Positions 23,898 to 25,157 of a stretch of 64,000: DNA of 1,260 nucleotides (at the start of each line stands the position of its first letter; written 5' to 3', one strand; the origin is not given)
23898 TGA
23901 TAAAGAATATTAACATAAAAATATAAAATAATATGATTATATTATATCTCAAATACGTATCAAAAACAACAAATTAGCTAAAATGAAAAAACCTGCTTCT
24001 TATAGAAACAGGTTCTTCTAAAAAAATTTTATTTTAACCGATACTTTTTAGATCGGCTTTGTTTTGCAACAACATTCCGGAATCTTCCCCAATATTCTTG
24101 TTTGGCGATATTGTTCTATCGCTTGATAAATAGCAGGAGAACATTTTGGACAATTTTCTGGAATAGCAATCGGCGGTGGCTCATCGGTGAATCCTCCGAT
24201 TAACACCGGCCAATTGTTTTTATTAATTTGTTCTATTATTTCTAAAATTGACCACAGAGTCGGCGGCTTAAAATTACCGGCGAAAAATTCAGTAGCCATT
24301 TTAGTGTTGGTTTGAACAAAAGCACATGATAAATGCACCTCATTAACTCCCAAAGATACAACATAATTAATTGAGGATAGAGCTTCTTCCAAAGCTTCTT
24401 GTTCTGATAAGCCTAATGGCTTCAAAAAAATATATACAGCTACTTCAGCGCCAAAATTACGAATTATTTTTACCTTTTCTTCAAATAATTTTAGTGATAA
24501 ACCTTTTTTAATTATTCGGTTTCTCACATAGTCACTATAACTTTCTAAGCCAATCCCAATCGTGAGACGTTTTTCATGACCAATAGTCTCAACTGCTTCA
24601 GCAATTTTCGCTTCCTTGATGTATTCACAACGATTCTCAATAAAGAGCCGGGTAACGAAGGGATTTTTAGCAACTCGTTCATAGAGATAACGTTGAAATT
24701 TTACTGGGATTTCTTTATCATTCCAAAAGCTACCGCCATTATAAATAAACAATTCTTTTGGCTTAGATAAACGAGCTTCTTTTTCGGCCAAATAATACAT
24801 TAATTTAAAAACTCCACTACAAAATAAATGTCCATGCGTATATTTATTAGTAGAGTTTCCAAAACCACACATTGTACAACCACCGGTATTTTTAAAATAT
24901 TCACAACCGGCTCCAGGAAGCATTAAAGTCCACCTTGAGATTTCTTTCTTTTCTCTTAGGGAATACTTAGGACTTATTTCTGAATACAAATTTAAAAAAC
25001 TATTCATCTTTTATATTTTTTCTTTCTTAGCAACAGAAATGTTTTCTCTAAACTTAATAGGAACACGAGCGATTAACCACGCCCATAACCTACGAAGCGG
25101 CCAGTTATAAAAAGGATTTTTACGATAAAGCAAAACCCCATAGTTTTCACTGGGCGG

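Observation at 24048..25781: Gene pair resembling a split, reordered Elp3: GNAT-domain protein immediately upstream of a YhcC/TIGR01212-like radical SAM protein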

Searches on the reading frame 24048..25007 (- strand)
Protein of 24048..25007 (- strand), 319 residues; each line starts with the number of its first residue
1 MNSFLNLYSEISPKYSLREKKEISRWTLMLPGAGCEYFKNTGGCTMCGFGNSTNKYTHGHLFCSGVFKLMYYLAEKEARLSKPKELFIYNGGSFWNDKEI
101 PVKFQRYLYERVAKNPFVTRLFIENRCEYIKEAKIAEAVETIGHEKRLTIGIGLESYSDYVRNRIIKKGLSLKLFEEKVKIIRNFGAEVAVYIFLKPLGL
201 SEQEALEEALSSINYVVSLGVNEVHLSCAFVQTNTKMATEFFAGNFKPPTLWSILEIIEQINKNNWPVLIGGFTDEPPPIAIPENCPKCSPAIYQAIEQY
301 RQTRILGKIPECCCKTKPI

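Call 3: search_protein_families(library=pfam, proteins=[window:24048-25007:-], max_evalue=1)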
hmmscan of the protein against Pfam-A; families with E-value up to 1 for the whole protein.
window:24048-25007:- (319 aa): 1 family
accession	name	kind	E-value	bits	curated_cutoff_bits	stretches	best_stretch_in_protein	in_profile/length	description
PF04055.27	Radical_SAM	-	0.012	16.3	29.5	1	43-204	10-158/166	Radical SAM superfamily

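Call 4: search_protein_families(library=ncbifam, proteins=[window:24048-25007:-], max_evalue=1)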
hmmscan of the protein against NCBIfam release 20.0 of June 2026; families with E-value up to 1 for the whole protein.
window:24048-25007:- (319 aa): 2 families
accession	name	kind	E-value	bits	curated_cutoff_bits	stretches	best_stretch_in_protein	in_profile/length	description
TIGR01210.1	TIGR01210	equivalog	4.5e-51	173.9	212.15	1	26-311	16-290/313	archaeosine biosynthesis radical SAM protein RaSEA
TIGR01212.1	TIGR01212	equivalog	1.1e-07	31.2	180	1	39-248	35-234/302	tRNA modification radical SAM protein MnmL/YtqA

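Call 7: search_solved_structures(query=window:24048-25007:-, max_evalue=1, show_alignments=2)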
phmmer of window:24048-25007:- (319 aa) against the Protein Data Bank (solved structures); distinct sequences matched with E-value up to 1: 1.
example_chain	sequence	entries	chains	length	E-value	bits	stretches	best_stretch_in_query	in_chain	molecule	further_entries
6p78_A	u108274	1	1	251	0.14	14.8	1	86-178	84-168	Queuine lyase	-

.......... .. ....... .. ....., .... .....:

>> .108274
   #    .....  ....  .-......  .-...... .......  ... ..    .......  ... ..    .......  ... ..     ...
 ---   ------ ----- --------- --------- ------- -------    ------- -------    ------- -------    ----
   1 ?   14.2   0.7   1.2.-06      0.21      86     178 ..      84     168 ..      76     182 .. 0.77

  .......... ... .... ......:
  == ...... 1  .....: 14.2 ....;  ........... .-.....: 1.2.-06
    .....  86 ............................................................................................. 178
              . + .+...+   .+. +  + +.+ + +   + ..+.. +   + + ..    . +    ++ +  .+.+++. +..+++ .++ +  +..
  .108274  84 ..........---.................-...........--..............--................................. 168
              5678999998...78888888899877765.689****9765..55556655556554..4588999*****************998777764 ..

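Call 9: find_homologous_proteins(query=window:24048-25007:-)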
Query window:24048-25007:- (319 aa): 244 proteins with E <= 0.001 among 1750 candidates; the best 120 are listed.
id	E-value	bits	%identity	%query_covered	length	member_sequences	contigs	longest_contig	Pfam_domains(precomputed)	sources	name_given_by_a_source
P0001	2.0e-216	736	100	100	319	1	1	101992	-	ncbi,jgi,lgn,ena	ncbi:MAG: hypothetical protein WCT50_02105 [Patescibacteria group bacterium]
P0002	3.4e-163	561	77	99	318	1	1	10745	-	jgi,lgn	-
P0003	3.5e-161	554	75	100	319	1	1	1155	-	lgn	-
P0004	1.2e-157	543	73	100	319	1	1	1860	-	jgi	-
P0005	1.1e-156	539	74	99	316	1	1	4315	-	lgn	-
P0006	2.3e-156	538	74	99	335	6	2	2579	-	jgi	-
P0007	2.7e-154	531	73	97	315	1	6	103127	-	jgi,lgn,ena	-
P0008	9.6e-137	474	67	97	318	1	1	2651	-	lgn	-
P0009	5.7e-133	461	62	100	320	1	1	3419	-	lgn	-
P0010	1.1e-129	451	61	97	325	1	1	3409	-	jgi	jgi:archaeosine synthase beta-subunit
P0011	1.9e-129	450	60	99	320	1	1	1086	PF04055.28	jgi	-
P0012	1.6e-122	427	58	99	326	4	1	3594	-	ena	-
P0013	2.5e-122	426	64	91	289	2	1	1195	-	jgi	jgi:hypothetical protein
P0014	1.4e-121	424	58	97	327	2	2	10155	-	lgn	-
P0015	1.4e-120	421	57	99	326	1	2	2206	-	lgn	-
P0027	1.9e-115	404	55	98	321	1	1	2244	-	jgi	jgi:radical SAM enzyme (TIGR01210 family)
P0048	4.6e-99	350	48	99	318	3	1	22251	-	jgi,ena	jgi:radical SAM enzyme (TIGR01210 family)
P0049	9.6e-98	346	50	97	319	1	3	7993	PF04055.28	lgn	-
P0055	3.5e-95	337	49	98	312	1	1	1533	PF04055.28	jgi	jgi:radical SAM enzyme (TIGR01210 family)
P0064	5.7e-85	304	46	97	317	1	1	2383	-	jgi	jgi:radical SAM enzyme (TIGR01210 family)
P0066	4.1e-82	294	47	94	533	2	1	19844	PF04055.28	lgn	-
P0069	3.9e-81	291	48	89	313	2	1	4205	PF04055.28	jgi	jgi:hypothetical protein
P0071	1.8e-80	289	45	95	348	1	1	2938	PF04055.28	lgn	-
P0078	2.8e-79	285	46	92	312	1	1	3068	PF04055.28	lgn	-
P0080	8.8e-79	283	45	93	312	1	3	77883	PF04055.28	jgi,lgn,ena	-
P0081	3.4e-78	281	48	88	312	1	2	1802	PF04055.28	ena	-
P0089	1.1e-76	276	46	94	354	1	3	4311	PF04055.28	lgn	-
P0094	4.5e-76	274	44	95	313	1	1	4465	-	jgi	jgi:radical SAM enzyme (TIGR01210 family)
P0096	3.5e-75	272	43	97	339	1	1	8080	PF04055.28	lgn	-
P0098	7.0e-75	271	45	93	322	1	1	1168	PF04055.28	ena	-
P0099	5.5e-74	268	46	91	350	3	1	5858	PF04055.28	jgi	jgi:hypothetical protein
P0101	1.0e-73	267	43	91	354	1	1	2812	PF04055.28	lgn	-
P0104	6.7e-73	264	43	96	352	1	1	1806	PF04055.28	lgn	-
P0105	8.2e-73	264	46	91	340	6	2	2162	PF04055.28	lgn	-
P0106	8.7e-73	264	44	94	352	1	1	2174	PF04055.28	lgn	-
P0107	9.3e-73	264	43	94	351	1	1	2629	PF04055.28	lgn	-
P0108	1.3e-72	263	44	93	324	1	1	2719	PF04055.28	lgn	-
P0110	1.3e-72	263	43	95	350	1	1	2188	PF04055.28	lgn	-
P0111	1.5e-72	263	42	96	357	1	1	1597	-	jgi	jgi:radical SAM enzyme (TIGR01210 family)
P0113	2.4e-72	262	42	94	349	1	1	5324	PF04055.28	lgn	-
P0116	3.6e-72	262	44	93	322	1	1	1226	PF04055.28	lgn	-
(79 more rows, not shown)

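Call 13: find_related_loci(query=A1, collection=genome_contigs, flank=10000)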
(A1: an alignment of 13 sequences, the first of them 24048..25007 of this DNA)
Query A1 (319 aa) in genome_contigs; peptide patterns used: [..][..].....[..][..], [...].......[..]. (x = any residue, [..] = any of these).
68 stretches matched a pattern; 28 encode a relative of the query (tblastn E <= 1e-3); 28 distinct loci.
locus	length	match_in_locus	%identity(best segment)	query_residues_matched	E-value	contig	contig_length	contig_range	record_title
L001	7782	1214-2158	56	1-315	4e-121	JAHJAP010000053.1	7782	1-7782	MAG: Patescibacteria group bacterium isolate Modern_marine.mb.217 Modern_marine.mb.217_k141_935397, whole genome shotgun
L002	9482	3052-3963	56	8-316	4e-120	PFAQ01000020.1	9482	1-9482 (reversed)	MAG: Candidatus Falkowbacteria bacterium CG10_big_fil_rev_8_21_14_0_10_39_9 CG10_8_21_14_0.10_scaffold_7864_c, whole gen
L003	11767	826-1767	52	2-316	4e-106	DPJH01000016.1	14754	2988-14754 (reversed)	MAG TPA_asm: Candidatus Moraniibacteriota bacterium isolate UBA8518 contig_443927, whole genome shotgun sequence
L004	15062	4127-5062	49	5-316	3e-106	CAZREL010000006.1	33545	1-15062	MAG TPA_asm: uncultured Gammaproteobacteria bacterium isolate SRP192927_co1_666 genome assembly, contig: NODE_2128_lengt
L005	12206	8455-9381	49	1-310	9e-100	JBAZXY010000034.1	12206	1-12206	MAG: Parcubacteria group bacterium isolate SO_2017_GW1_67 NODE_19378_length_12206_cov_2.581174_OW334_2017, whole genome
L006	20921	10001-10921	46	8-315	2e-92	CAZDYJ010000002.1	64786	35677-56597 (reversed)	MAG TPA_asm: uncultured Gammaproteobacteria bacterium isolate binchicken_co39_574 genome assembly, contig: NODE_958_leng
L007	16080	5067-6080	42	2-315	3e-85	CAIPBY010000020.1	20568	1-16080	MAG: Candidatus Buchananbacteria bacterium isolate MJ120702A_bin-902 genome assembly, contig: bin-902:020/101, whole gen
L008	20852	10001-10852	48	20-304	2e-83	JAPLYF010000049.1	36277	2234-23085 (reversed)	MAG: Candidatus Parcubacteria bacterium isolate LacPavin_0920_SED4_MAG_37_11 LacPavin_0920_SED4_scaffold_969204, whole g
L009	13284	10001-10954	40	1-317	6e-78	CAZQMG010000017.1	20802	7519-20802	MAG TPA_asm: uncultured Clostridia bacterium isolate binchicken_co262_90 genome assembly, contig: NODE_2658_length_20802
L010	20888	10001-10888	44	8-304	9e-76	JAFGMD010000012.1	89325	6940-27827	MAG: Candidatus Falkowbacteria bacterium isolate Zod_Metabat.442 k87_4205825, whole genome shotgun sequence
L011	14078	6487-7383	44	1-303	4e-75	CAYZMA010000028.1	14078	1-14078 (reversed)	MAG TPA_asm: uncultured Candidatus Saccharibacteria bacterium isolate SRP050083_co1_301 genome assembly, contig: NODE_18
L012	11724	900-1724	46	24-300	3e-75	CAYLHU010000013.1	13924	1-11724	MAG TPA_asm: uncultured Candidatus Saccharibacteria bacterium isolate SRP178699_co1_502 genome assembly, contig: NODE_57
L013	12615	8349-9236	43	8-304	1e-74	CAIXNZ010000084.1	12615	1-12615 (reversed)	Candidatus Falkowbacteria bacterium isolate AlinenSediments_bin-2611 genome assembly, contig: bin-2611:084/128, whole ge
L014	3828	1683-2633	40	2-319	1e-73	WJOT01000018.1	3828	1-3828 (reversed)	MAG: Clostridia bacterium isolate 1244-F3-H4-B3 F3H4_C3467, whole genome shotgun sequence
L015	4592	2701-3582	42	23-316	4e-72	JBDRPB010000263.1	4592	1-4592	MAG: Pseudomonadota bacterium isolate MEGAHIT-group-1.999 k141_9545773, whole genome shotgun sequence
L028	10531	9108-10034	31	5-317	1e-42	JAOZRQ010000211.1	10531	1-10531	MAG: Desulfobacterales bacterium isolate GMC6.concoct.52 GMC6_7319_length_10531_cov_11.676499, whole genome shotgun sequ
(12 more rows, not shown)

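Call 23: search_protein_families(library=pfam, proteins=[L008:10949-11515:-, L008:6983-8149:-, L003:3490-4200:-, L028:6508-9093:+], max_evalue=0.01)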
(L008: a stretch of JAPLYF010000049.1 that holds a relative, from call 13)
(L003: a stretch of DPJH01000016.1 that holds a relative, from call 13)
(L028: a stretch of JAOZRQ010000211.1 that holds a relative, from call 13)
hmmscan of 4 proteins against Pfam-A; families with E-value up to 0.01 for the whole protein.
L008:10949-11515:- (188 aa): 0 families

L008:6983-8149:- (388 aa): 2 families
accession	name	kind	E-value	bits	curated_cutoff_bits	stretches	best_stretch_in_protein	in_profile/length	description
PF04055.27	Radical_SAM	-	1.1e-17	65.2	29.5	1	85-238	1-163/166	Radical SAM superfamily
PF13353.11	Fer4_12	-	1.7e-05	25.6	22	1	89-149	13-74/137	4Fe-4S single cluster domain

L003:3490-4200:- (236 aa): 4 families
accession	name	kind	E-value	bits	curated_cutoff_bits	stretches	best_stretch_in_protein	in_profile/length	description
PF00486.34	Trans_reg_C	-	3.2e-26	91.6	26.2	1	162-236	2-77/77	Transcriptional regulatory protein, C terminal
PF00072.30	Response_reg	-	1.2e-25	90.2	30.2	1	19-129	1-111/111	Response regulator receiver domain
PF04705.17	TSNR_N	-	0.0016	18.9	28.3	0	13-68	22-78/111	Thiostrepton-resistance methylase, N terminus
PF21695.3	GlnR_1st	-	0.007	16.7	27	0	38-100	19-81/111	Transcription regulator GlnR, N-terminal domain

L028:6508-9093:+ (861 aa): 7 families
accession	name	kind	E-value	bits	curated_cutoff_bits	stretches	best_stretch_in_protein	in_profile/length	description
PF00109.32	ketoacyl-synt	-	9.3e-87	291.2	20.8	1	178-421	2-252/252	Beta-ketoacyl synthase, N-terminal domain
PF02801.28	Ketoacyl-synt_C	-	5.2e-30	104.3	20.8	1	429-537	1-109/119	Beta-ketoacyl synthase, C-terminal domain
PF00550.31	PP-binding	-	2.1e-22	79.5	20.8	2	66-130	3-67/67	Phosphopantetheine attachment site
PF22336.2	RhiE-like_linker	-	3.5e-13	49.8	27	1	15-55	27-67/67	RhiE-like, KS-MAT linker domain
PF23297.2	ACP_SdgA_C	-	6.4e-10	39.4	27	1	56-133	5-82/95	Highly reducing polyketide synthase sdgA, C-terminal ACP domain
PF22621.2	CurL-like_PKS_C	-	2.2e-08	34.4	27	1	15-48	31-64/64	CurL-like, PKS C-terminal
PF00108.29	Thiolase_N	-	0.00023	21.1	26.4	1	334-368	76-110/260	Thiolase, N-terminal domain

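Call 24: search_protein_families(library=ncbifam, proteins=[L008:10949-11515:-, L008:6983-8149:-], max_evalue=0.1)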
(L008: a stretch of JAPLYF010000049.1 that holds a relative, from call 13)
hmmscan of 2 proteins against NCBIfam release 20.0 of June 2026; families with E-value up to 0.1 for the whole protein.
L008:10949-11515:- (188 aa): 0 families

L008:6983-8149:- (388 aa): 68 families (the best 25 are shown)
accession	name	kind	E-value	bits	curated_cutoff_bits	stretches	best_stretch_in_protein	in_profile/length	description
TIGR04545.1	rSAM_ahbD_hemeb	equivalog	1.9e-26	93.3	500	1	84-262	3-183/339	heme b synthase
TIGR04055.1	rSAM_NirJ2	equivalog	4.3e-23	82.3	500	1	84-258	3-178/326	putative heme d1 biosynthesis radical SAM protein NirJ2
TIGR04053.2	TIGR04053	equivalog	3.6e-20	72.5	395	1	85-257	12-189/366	TIGR04053 family radical SAM/SPASM domain-containing protein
TIGR03962.1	mycofact_rSAM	equivalog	1e-19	70.9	265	1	84-248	15-180/339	mycofactocin radical SAM maturase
TIGR02668.1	moaA_archaeal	equivalog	4.4e-19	68.6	325.25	1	85-243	14-175/303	GTP 3',8-cyclase MoaA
TIGR04051.1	rSAM_NirJ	equivalog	9.1e-19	67.6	515.45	1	86-254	7-176/354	heme d1 biosynthesis radical SAM protein NirJ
TIGR02666.1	moaA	equivalog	1.1e-18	67.3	284.05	1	87-246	16-185/336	GTP 3',8-cyclase MoaA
NF045574.1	sacti_mat_StsB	exception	1.5e-18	66.9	625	1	82-246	97-261/466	StsB family radical SAM/SPASM domain sactipeptide maturase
TIGR04251.1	SCM_rSAM_ScmF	equivalog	1.7e-18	67.1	400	1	85-261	8-189/353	SynChlorMet cassette radical SAM/SPASM protein ScmF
NF038283.1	viperin_w_prok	equivalog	2e-18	66.5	180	1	85-243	6-177/281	viperin family antiviral radical SAM protein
TIGR04546.1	rSAM_ahbC_deAc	equivalog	2.4e-18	66.1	650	1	85-255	43-214/390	12,18-didecarboxysiroheme deacetylase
TIGR04054.1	rSAM_NirJ1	equivalog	3.3e-18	65.5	650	1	84-255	39-211/387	putative heme d1 biosynthesis radical SAM protein NirJ1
TIGR04317.1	W_rSAM_matur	equivalog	3.9e-18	65.7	380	1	86-279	9-207/349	tungsten cofactor oxidoreductase radical SAM maturase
TIGR04303.1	GeoRSP_rSAM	equivalog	4.7e-18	65.8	400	1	85-250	9-173/325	GeoRSP system radical SAM/SPASM protein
TIGR03977.1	rSAM_pair_HxsC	equivalog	1.6e-17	63.3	267.9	1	87-245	31-195/292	His-Xaa-Ser system radical SAM maturase HxsC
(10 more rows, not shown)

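Call 25: search_solved_structures(query=L008:10949-11515:-, max_evalue=10)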
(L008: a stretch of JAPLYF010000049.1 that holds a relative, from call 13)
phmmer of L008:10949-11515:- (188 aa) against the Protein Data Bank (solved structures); distinct sequences matched with E-value up to 10: 1.
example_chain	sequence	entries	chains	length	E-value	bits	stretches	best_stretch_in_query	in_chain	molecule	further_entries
3ang_C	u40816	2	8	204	1.7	12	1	24-96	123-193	Transcriptional repressor, TetR family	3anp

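Call 44: search_solved_structures(query=A1, max_evalue=1, show_alignments=0)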
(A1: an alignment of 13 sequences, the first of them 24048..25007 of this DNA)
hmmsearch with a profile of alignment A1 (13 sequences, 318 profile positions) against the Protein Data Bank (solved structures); distinct sequences matched with E-value up to 1: 5.
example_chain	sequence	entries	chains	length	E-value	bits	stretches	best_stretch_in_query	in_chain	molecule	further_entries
6p78_A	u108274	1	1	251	6.8e-06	28.7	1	84-178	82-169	Queuine lyase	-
6iad_A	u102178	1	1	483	0.00015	24.2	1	109-261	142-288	Histone acetyltransferase, ELP3 family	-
6iaz_A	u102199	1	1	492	0.00016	24.2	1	109-261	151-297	Histone acetyltransferase, ELP3 family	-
6ia8_A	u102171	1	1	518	0.00017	24.1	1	109-261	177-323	Histone acetyltransferase, ELP3 family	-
7fh0_A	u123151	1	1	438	0.061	15.7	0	49-96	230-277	Spike protein S1,Spike protein S1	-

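Call 49: find_encoding_contigs(protein=P0066, flank=8000, max_places=3)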
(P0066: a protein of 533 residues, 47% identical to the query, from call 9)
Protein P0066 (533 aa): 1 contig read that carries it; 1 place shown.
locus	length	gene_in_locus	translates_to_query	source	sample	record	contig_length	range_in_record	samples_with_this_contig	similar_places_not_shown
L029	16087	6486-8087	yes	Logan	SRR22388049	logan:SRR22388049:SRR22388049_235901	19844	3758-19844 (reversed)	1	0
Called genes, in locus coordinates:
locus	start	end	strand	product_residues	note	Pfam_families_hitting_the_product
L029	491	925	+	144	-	-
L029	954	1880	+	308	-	-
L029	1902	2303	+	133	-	-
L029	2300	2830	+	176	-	PF01618:MotA_ExbB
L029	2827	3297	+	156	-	PF02472:ExbD (faint)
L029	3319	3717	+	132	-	-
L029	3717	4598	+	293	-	-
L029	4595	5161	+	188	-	-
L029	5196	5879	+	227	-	PF01464:SLT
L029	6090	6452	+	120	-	PF01381:HTH_3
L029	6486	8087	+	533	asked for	PF04055:Radical_SAM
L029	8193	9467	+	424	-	PF03349:Toluene_X, PF13505:OMP_b-brl (faint)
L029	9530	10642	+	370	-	-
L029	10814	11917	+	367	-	PF01488:Shikimate_DH, PF03807:F420_oxidored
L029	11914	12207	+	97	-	-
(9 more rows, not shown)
